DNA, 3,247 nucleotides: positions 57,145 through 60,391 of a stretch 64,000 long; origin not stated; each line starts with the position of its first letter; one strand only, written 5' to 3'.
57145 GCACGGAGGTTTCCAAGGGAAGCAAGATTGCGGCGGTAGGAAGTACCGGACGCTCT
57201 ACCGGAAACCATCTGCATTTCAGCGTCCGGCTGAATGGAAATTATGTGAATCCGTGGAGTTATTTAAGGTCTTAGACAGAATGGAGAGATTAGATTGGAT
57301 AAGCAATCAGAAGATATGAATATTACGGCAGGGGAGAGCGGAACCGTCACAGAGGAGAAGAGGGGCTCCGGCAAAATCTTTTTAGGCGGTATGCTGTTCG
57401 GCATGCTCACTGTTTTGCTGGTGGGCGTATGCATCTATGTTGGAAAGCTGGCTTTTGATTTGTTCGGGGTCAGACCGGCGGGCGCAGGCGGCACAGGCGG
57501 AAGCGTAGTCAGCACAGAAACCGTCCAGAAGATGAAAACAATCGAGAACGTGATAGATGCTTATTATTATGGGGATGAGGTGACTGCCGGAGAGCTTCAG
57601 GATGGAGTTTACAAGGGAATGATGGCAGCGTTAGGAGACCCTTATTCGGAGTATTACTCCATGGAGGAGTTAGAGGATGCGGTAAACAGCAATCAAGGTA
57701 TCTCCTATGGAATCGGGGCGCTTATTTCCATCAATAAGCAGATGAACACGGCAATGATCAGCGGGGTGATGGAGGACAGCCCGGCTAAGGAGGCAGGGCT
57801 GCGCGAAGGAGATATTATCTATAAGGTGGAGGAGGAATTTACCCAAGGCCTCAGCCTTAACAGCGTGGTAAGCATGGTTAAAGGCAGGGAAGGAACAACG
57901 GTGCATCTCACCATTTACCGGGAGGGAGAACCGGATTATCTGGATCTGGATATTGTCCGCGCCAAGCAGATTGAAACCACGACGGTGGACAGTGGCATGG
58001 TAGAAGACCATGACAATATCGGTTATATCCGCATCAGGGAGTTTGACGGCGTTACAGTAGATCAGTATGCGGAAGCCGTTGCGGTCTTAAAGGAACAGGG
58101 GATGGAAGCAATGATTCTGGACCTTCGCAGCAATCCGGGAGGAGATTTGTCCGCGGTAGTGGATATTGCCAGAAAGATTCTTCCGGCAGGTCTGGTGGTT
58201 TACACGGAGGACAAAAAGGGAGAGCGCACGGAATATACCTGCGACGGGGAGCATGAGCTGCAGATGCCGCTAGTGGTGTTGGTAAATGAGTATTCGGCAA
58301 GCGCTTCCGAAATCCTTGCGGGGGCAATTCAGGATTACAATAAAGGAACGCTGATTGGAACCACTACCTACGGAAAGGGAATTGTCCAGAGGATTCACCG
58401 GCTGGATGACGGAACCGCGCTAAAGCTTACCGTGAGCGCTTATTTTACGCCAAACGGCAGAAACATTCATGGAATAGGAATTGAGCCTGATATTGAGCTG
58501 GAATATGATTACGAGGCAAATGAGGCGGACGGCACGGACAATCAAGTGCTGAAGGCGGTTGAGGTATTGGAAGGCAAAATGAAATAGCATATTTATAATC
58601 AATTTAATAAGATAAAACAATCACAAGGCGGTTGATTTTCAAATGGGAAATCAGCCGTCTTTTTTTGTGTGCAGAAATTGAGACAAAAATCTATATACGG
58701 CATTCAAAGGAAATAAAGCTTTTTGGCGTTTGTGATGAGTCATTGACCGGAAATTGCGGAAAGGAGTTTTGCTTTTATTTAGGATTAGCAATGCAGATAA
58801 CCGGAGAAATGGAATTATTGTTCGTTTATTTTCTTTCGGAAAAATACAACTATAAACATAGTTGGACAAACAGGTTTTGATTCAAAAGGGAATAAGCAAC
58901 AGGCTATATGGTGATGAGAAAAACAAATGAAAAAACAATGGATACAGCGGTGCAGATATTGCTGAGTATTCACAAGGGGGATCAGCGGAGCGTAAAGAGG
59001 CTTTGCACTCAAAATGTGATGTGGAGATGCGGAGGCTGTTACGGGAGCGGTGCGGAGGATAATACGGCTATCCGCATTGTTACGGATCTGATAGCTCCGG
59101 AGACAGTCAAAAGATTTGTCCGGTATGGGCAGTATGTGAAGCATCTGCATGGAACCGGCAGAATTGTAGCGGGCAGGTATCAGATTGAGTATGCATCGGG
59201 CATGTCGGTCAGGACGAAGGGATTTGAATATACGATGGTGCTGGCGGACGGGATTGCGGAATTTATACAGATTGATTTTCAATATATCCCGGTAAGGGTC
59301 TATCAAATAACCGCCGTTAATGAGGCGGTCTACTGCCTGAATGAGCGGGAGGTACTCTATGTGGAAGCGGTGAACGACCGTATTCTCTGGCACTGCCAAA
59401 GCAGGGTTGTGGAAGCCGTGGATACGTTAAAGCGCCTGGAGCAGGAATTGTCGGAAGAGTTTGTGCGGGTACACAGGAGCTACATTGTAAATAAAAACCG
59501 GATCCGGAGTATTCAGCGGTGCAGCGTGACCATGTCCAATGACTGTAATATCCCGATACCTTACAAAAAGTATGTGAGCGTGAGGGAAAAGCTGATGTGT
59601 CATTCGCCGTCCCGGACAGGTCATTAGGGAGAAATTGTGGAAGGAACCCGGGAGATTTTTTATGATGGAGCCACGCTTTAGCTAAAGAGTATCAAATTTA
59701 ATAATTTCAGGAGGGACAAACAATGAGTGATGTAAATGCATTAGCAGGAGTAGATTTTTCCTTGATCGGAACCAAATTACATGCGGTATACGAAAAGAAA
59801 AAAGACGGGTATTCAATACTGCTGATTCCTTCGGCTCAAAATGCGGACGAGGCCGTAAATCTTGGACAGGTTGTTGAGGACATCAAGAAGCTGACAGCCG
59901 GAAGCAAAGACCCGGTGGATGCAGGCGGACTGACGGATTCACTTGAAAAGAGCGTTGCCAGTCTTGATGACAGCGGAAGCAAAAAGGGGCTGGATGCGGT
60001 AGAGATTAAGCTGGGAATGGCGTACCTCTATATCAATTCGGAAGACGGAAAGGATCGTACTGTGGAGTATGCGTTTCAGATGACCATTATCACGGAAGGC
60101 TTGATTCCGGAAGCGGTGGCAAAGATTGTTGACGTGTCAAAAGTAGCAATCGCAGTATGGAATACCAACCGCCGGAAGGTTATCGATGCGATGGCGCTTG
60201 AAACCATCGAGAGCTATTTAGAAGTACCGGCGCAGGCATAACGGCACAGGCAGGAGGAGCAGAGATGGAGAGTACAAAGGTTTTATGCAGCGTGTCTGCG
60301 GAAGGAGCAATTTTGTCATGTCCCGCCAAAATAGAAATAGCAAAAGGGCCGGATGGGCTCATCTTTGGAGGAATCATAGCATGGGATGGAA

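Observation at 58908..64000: Candidate undescribed system: LytTR regulator, 172-aa protein, 1058-aa membrane-active-like protein and clostripain protease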

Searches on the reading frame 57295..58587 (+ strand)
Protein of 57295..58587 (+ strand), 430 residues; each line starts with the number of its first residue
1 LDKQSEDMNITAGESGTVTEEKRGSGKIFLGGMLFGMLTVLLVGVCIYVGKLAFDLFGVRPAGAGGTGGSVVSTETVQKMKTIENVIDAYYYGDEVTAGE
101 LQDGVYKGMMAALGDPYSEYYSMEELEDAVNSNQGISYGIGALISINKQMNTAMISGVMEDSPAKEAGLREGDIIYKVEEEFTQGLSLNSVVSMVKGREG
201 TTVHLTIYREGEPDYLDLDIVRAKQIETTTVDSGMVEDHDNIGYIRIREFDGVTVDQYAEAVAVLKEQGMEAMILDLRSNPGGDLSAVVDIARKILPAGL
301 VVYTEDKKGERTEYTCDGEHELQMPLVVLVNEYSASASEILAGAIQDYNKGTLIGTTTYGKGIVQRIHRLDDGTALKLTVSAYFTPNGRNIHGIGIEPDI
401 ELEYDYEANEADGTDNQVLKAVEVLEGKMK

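Call 9: search_protein_families(library=pfam, proteins=[window:57295-58587:+], max_evalue=1)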
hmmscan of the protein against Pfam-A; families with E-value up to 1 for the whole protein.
window:57295-58587:+ (430 aa): 8 families
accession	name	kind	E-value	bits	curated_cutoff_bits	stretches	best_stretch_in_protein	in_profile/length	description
PF03572.23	Peptidase_S41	-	6.9e-57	192.1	24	1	241-401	1-164/165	Peptidase family S41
PF17820.7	PDZ_6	-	1.1e-12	47.9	27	1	155-209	2-54/54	PDZ domain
PF13180.12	PDZ_2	-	1.4e-10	41.7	27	1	144-219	5-79/80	PDZ domain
PF00595.29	PDZ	-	2.6e-08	34.6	23.2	1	138-207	10-80/81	PDZ domain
PF22694.1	CtpB_N-like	-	1.1e-06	29.4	27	1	74-122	35-82/85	Activating protease CtpB N-terminal domain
PF14685.13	PDZ_Tricorn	-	0.011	16.1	25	1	160-211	29-80/88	Tricorn protease PDZ domain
PF16458.10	Beta-prism_lec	-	0.067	13.8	25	1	64-95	43-74/131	Beta-prism lectin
PF04495.20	GRASP55_65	-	0.15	12.8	27.7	1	150-210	42-101/138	GRASP55/65 PDZ-like domain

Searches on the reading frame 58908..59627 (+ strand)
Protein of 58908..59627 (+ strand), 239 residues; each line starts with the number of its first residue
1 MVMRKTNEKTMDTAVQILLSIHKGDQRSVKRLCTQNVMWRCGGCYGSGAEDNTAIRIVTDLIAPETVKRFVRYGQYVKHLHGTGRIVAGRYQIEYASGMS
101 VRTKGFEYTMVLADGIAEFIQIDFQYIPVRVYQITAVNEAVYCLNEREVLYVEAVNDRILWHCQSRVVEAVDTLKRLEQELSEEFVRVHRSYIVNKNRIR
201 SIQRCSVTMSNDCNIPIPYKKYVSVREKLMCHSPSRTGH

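Call 9: search_protein_families(library=pfam, proteins=[window:58908-59627:+], max_evalue=1)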
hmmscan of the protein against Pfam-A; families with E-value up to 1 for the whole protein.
window:58908-59627:+ (239 aa): 2 families
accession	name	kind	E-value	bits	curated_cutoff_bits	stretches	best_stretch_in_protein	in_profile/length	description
PF04397.21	LytTR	-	3.2e-18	66.2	22.6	1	141-229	3-97/98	LytTr DNA-binding domain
PF23458.2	DUF7130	-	0.15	12.4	35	1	21-44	36-59/89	Domain of unknown function (DUF7130)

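Call 11: search_protein_families(library=ncbifam, proteins=[window:58908-59627:+], max_evalue=1)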
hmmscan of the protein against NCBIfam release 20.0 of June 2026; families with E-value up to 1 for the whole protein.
window:58908-59627:+ (239 aa): 3 families
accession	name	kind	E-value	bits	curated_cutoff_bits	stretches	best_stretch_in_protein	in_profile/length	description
NF010684.1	PRK14084.1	equivalog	3.9e-07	30.1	375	1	136-204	153-222/254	response regulator transcription factor LytR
NF046049.1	quorum_RR_AgrA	equivalog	1.1e-05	25.1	400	1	140-206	151-217/238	quorum-sensing response regulator AgrA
NF008677.0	PRK11697.1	equivalog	0.00082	18.8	246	1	138-229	141-235/238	two-component system response regulator BtsR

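Call 33: search_protein_families(library=padloc, proteins=[window:58908-59627:+], max_evalue=1)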
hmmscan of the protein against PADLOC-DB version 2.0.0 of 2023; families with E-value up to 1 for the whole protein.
window:58908-59627:+ (239 aa): 0 families

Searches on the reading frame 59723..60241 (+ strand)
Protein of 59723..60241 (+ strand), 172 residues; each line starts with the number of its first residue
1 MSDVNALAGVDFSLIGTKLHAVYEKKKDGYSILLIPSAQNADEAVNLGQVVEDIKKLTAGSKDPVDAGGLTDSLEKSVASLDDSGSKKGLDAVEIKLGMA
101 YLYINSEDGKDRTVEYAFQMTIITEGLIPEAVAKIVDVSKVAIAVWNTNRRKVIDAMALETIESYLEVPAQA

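Call 9: search_protein_families(library=pfam, proteins=[window:59723-60241:+], max_evalue=1)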
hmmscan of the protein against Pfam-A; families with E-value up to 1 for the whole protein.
window:59723-60241:+ (172 aa): 0 families

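Call 11: search_protein_families(library=ncbifam, proteins=[window:59723-60241:+], max_evalue=1)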
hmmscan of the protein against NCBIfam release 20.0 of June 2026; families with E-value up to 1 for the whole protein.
window:59723-60241:+ (172 aa): 0 families

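Call 20: find_homologous_proteins(query=window:59723-60241:+, max_evalue=0.001)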
Query window:59723-60241:+ (172 aa): 38 proteins with E <= 0.001 among 255 candidates.
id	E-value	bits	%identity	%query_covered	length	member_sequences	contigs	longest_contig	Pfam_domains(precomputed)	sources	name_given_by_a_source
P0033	1.7e-100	351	99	100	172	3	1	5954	-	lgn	-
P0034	2.5e-73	263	73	100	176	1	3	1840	-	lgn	-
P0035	6.1e-73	262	73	100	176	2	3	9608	-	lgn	-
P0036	5.5e-71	255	73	99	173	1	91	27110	-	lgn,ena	-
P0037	8.0e-71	255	73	99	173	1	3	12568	-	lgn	-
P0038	9.4e-71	255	73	99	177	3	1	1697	-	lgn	-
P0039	1.1e-70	254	72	99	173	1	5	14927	-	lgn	-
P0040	2.0e-70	254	72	99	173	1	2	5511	-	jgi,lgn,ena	-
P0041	2.0e-70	254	73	99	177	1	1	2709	-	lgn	-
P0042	2.3e-70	253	73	99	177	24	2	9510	-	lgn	-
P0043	4.6e-70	252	72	99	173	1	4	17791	-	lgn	-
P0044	5.1e-70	252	72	99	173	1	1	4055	-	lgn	-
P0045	1.6e-69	251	72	99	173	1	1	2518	-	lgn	-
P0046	2.1e-68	247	72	99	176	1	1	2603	-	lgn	-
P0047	3.2e-46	175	50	98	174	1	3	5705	-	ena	-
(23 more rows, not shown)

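Call 21: find_encoding_contigs(protein=P0033, flank=10000, max_places=3)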
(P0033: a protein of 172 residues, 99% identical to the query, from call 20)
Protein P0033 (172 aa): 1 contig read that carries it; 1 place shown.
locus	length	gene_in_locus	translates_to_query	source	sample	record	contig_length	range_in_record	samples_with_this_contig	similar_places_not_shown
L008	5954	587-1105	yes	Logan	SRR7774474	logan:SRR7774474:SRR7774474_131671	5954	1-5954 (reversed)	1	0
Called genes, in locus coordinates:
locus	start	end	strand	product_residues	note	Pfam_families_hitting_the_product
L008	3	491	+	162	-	?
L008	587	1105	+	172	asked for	-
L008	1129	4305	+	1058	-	-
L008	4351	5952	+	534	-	?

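Call 32: search_solved_structures(query=A3, max_evalue=10)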
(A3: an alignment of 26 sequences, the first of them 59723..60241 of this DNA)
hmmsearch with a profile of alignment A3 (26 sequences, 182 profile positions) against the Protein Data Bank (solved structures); distinct sequences matched with E-value up to 10: 7.
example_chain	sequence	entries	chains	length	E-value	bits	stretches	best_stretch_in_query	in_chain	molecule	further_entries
5cwm_A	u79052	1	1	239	0.05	16.4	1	46-121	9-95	Designed helical repeat protein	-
2jua_A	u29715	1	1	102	0.42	13.4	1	46-96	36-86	de novo protein S836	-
1s5j_A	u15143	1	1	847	0.56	12.9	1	47-140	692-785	DNA polymerase I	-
1p68_A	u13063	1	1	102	0.64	12.8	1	47-96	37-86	De novo designed protein S-824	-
2yzt_A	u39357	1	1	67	0.65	12.7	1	19-75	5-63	Putative uncharacterized protein TTHA1756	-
6xh5_A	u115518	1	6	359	1.2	11.9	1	52-123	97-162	helical fusion design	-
6egc_A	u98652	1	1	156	2.2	11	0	46-94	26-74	SC_2L4HC2_23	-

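Call 33: search_protein_families(library=padloc, proteins=[window:59723-60241:+], max_evalue=1)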
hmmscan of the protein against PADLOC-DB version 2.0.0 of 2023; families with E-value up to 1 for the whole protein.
window:59723-60241:+ (172 aa): 1 family
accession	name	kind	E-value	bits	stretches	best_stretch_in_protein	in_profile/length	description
PDLC01844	CARF2--CARF_HEPN_CSX3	-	0.0096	12.8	1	109-158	10-60/464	-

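Call 42: predict_structure(alignment_id=A3)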
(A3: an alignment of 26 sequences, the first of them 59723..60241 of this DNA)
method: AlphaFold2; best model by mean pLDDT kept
length: 172 residues; sequences in the alignment: 26
mean_pLDDT: 66.0   pTM: 0.52
mean pLDDT of the five models: 66.0, 62.8, 62.0, 60.8, 58.2
residues with pLDDT >= 90: 0; 70-90: 78; 50-70: 74; < 50: 20
segments of 3 or more residues with pLDDT < 50: 1-14
pLDDT, mean of each block of 10 residues (from residue 1): 41 53 78 66 68 69 65 72 61 71 81 77 67 61 73 68 53 44
secondary structure, 60 per line:
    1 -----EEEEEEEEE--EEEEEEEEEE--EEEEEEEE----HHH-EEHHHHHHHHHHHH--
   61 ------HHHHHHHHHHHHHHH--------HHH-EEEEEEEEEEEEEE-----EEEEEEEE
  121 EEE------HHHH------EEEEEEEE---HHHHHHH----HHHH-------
elements in order: E6-14 E17-26 E29-36 H47-58 H67-81 E94-107 E113-123 H130-133 E140-147 H151-157 H162-165

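Call 57: fold_search(model_id=the predicted structure, library=pdb)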
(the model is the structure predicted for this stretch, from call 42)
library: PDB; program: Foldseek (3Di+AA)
matches with E <= 10: 323; with E <= 0.001: 0
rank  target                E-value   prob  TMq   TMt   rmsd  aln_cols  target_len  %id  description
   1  6hxv_B                2.4e-01  0.28  0.20  0.21  17.2       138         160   12  Crystal structure of the head and coiled-coil domains of zebrafish CCDC61 (F129E/D130A) (released 2020-04-29)
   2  9h5m_A                3.9e-01  0.06  0.14  0.11  24.6       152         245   16  Cryo-EM structure of Gasdermin-E (released 2025-11-05)
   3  6hxt_C                4.1e-01  0.21  0.18  0.23  17.3       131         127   12  Crystal structure of the head domain of human CCDC61 (released 2020-04-29)
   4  1rxj_D                5.2e-01  0.08  0.15  0.20  12.1       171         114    8  Crystal structure of streptavidin mutant (M2) where the L3,4 loop was replace by that of avidin (released 2004-05-11)
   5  2joe_MODEL_1_A        5.5e-01  0.33  0.21  0.25  12.8       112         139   15  NMR Structure of E. Coli YehR Protein. Northeast Structural Genomics Target ER538. (released 2007-04-10)
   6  6hxt_B                5.5e-01  0.18  0.18  0.24  17.3       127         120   12  Crystal structure of the head domain of human CCDC61 (released 2020-04-29)
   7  6hxv_A                5.8e-01  0.10  0.19  0.20  16.6       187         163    8  Crystal structure of the head and coiled-coil domains of zebrafish CCDC61 (F129E/D130A) (released 2020-04-29)
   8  4ro9_B                6.1e-01  0.10  0.15  0.09  12.1       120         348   11  2.0A resolution structure of SRPN2 (S358E) from Anopheles gambiae (released 2014-12-24)
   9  5ly6                  6.5e-01  0.02  0.12  0.06  36.6       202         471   11  CryoEM structure of the membrane pore complex of Pneumolysin at 4.5A (released 2017-04-05)
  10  6hxy_B                6.8e-01  0.10  0.20  0.22  17.2       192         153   10  Crystal structure of the head and coiled-coil domains of zebrafish CCDC61 (released 2020-04-29)
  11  9b42_G                6.8e-01  0.08  0.17  0.16  23.9       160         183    9  Pseudomonas phage Pa193 neck and extended tail (collar, gateway, tail tube, and sheath proteins) (released 2024-10-16)
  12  8pxg                  7.6e-01  0.13  0.19  0.23  10.6       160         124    6  Structure of Streptactin, solved at wavelength 2.75 A (released 2023-10-25)
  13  4rsq_L                7.6e-01  0.06  0.16  0.10  12.3       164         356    9  2.9A resolution structure of SRPN2 (K198C/E359C) from Anopheles gambiae (released 2014-12-24)
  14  8chv_D                9.0e-01  0.06  0.15  0.18  17.7       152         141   11  Crystal structure of human PURA (fragment Glu57-Glu212, PUR repeat I and II) R140P mutant (released 2024-02-21)
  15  5d9g_A                9.6e-01  0.38  0.24  0.17  11.0       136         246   10  Crystal structure of TIPRL, TOR signaling pathway regulator-like, in complex with peptide (released 2016-08-10)
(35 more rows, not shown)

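Call 70: find_encoding_contigs(protein=window:59723-60241:+, flank=10000, max_places=3)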
Protein window:59723-60241:+ (172 aa): no gene with exactly this product is on record in the collection.

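Call 86: search_protein_families(library=phrogs, proteins=[window:59723-60241:+], max_evalue=0.01)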
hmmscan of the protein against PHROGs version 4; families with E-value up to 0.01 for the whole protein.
window:59723-60241:+ (172 aa): 1 family
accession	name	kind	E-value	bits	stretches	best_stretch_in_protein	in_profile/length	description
phrog_31388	-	unknown function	0.0037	17.9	0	143-157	23-37/44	-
